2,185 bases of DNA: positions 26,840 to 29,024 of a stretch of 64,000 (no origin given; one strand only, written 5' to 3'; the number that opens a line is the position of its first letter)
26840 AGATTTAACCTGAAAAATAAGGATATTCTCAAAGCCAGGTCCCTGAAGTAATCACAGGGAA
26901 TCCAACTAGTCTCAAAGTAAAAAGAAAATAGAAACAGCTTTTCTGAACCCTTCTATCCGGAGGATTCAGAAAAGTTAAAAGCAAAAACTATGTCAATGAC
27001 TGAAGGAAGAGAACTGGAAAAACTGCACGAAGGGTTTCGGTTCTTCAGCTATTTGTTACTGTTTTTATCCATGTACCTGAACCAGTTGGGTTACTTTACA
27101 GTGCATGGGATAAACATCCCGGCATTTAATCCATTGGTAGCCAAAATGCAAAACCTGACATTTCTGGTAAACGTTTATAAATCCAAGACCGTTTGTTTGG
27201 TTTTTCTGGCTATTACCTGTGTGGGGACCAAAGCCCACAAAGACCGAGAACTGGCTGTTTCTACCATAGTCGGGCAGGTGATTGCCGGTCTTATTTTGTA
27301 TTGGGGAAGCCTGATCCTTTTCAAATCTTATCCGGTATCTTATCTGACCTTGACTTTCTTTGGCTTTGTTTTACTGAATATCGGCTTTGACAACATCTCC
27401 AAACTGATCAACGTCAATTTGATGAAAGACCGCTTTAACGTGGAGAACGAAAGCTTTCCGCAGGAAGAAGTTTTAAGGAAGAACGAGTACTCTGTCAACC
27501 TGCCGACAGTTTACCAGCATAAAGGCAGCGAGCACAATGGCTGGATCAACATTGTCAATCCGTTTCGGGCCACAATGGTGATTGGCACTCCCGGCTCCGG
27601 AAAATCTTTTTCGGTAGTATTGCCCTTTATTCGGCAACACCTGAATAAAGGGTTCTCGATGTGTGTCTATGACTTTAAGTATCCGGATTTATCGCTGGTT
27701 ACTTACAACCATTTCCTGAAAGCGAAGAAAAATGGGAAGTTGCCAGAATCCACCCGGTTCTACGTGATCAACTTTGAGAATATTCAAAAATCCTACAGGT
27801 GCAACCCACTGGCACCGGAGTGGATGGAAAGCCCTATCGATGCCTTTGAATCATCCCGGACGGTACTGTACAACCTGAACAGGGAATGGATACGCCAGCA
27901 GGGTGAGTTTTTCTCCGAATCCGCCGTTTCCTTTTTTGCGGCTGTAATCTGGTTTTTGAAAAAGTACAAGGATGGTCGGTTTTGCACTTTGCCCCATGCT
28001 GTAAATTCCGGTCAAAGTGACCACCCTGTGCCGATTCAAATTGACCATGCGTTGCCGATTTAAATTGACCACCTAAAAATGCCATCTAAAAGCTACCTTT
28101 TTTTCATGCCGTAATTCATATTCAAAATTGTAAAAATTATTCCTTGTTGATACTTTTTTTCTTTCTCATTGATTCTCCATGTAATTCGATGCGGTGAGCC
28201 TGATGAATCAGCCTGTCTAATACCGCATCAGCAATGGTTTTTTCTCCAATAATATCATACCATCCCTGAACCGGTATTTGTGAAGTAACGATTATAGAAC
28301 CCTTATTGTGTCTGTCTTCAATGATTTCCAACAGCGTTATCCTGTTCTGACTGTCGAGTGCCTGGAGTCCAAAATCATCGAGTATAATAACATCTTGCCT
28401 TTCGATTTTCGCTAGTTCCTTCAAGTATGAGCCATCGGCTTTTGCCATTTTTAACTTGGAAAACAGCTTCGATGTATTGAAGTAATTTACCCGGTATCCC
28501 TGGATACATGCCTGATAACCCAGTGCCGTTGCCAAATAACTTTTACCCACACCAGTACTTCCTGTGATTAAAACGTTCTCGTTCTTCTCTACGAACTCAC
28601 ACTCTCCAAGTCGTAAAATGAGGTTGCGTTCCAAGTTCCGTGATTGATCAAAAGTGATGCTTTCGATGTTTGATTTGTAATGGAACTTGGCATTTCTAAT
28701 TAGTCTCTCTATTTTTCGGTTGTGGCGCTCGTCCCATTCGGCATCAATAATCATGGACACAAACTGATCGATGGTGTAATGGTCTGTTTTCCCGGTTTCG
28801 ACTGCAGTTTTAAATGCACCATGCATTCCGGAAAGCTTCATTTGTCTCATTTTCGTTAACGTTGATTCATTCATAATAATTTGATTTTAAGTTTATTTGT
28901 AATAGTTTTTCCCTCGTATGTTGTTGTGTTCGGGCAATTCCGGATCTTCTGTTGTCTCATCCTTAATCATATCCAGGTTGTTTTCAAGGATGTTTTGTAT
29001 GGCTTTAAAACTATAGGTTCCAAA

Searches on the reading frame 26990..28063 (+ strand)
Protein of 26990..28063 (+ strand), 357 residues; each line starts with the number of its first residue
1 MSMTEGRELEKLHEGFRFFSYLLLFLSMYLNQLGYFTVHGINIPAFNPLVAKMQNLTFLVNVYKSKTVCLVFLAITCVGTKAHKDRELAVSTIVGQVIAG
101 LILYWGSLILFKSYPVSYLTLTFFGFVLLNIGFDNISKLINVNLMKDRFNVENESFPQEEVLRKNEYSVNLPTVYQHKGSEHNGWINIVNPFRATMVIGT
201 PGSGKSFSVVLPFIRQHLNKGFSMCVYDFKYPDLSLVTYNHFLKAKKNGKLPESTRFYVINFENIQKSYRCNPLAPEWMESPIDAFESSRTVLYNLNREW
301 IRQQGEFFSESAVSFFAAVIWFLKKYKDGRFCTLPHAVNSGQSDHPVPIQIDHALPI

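Call 63: search_protein_families(library=pfam, proteins=[window:26990-28063:+], max_evalue=0.001)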
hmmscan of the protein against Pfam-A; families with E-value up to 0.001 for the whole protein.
window:26990-28063:+ (357 aa): 2 families
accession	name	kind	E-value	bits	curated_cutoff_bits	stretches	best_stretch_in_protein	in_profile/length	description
PF14293.11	YWFCY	-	1.7e-21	77.2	24.4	1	7-141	4-144/144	YWFCY protein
PF02534.20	T4SS-DNA_transf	-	2.1e-07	30.6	20.1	1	165-328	22-166/468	Type IV secretory system Conjugative DNA transfer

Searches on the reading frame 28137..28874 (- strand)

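Call 63: search_protein_families(library=pfam, proteins=[window:28137-28874:-], max_evalue=0.001)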
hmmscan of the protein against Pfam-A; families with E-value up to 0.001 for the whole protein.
window:28137-28874:- (245 aa): 7 families
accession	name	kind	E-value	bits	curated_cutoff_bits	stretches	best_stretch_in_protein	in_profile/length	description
PF01695.23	IstB_IS21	-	5.4e-70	236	24.1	1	8-241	2-235/238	IstB-like ATP binding protein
PF20720.3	nSTAND3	-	1.9e-07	31.4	27.2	1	93-198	12-110/155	Novel STAND NTPase 3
PF00308.24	Bac_DnaA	-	5.3e-05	23.9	23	1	98-197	34-135/162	Bacterial DnaA ATPAse domain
PF25199.1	nSTAND_NTPase5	-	9.1e-05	22.8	34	1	74-182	17-119/145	Novel STAND NTPase 5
PF00004.35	AAA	-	0.00016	22.6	21.2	1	101-192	1-99/131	ATPase family associated with various cellular activities (AAA)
PF13173.12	AAA_14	-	0.00031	21.2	27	1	98-168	2-71/129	AAA domain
PF12775.13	AAA_7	-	0.00058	19.9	25.8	0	94-145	29-80/181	P-loop containing dynein motor region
